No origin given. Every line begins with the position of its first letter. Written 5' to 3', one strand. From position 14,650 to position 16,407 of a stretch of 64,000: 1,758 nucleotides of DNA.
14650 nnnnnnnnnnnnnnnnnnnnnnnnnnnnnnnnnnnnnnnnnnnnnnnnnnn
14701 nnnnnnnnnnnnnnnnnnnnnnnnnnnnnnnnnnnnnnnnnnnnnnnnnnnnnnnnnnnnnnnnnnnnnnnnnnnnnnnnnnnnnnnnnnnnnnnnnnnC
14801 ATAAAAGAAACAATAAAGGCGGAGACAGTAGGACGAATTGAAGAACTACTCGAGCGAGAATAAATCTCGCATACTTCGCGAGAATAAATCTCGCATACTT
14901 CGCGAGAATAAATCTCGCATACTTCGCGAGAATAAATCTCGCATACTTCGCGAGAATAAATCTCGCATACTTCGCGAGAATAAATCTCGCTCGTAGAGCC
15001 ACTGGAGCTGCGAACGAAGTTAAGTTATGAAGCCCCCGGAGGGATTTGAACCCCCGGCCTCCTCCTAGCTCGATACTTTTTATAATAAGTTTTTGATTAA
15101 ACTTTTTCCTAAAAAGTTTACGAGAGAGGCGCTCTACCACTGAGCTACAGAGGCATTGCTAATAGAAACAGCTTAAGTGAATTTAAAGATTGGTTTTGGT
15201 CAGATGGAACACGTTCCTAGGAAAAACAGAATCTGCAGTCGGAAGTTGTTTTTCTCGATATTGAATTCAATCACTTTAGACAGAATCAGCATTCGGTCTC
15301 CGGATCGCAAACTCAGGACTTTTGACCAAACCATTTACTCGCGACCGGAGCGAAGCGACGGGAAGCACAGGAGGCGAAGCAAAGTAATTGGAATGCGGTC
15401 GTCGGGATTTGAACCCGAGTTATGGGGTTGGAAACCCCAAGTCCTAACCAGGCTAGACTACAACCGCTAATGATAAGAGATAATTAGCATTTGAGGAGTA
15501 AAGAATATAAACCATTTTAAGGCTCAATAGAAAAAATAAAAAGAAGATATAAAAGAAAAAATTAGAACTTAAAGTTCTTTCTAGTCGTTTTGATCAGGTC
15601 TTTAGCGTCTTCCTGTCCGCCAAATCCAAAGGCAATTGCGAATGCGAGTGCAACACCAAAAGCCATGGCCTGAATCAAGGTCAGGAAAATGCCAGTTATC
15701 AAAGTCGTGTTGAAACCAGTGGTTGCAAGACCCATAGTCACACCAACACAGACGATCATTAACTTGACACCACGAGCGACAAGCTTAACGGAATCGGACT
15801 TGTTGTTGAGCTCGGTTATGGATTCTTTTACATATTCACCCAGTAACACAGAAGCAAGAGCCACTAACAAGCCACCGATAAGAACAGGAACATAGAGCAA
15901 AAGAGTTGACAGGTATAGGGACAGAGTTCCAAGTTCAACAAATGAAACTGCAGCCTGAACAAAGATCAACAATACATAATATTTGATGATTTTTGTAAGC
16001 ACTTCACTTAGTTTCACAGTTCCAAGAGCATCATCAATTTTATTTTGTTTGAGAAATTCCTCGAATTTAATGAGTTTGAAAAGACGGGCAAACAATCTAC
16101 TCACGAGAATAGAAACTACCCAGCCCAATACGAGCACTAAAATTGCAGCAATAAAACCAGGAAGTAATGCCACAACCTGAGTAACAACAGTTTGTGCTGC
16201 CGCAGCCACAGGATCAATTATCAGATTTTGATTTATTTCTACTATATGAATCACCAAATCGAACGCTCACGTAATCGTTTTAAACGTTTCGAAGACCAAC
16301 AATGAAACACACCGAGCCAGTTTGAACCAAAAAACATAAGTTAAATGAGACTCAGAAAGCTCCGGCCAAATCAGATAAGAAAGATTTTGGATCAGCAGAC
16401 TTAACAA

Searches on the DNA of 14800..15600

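Call 47: search_rna_families(source=window, start=14800, end=15600, threshold=evalue, max_evalue=10)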
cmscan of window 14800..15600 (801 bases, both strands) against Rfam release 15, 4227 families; matches with E-value up to 10: 7.
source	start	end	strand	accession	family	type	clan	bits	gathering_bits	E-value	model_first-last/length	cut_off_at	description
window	15394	15467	-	RF00005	tRNA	Gene; tRNA;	CL00001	65.3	29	7.5e-14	1-71/71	no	tRNA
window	15031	15154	-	RF00005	tRNA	Gene; tRNA;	CL00001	54.4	29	7.9e-11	1-71/71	no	tRNA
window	15395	15467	-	RF01684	mascRNA-menRNA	Gene;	-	20.9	42.5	0.15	1-56/56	no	MALAT1-associated small cytoplasmic RNA/MEN beta RNA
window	14853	14966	-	RF02332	TtnuHACA25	Gene; snRNA; snoRNA; HACA-box;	-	17.4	100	7.2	1-111/111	no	Tetrahymena snoRNA TtnuHACA25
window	14837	14952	+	RF02504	Atu_L1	Gene; sRNA;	-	17.2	60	0.17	1-174/174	no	Rhizobiales sRNA Atu_L1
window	14863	14984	+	RF02576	tsr1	Gene; sRNA;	-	17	235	0.029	427-562/657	no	tsr1 small RNA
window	15380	15501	+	RF04321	tmRNA_permuted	Gene;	-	10.8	47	9.2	1-213/213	no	permuted transfer-messenger RNA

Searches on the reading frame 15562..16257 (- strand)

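Call 8: search_protein_families(library=pfam, proteins=[window:15562-16257:-])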
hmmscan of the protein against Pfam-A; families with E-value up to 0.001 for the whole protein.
window:15562-16257:- (231 aa): 1 family
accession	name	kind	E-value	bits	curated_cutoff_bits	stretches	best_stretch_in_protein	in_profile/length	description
PF05552.17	MS_channel_1st_1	-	4.6e-08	33.3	22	1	22-67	4-49/50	Mechanosensitive ion channel, conserved TM helix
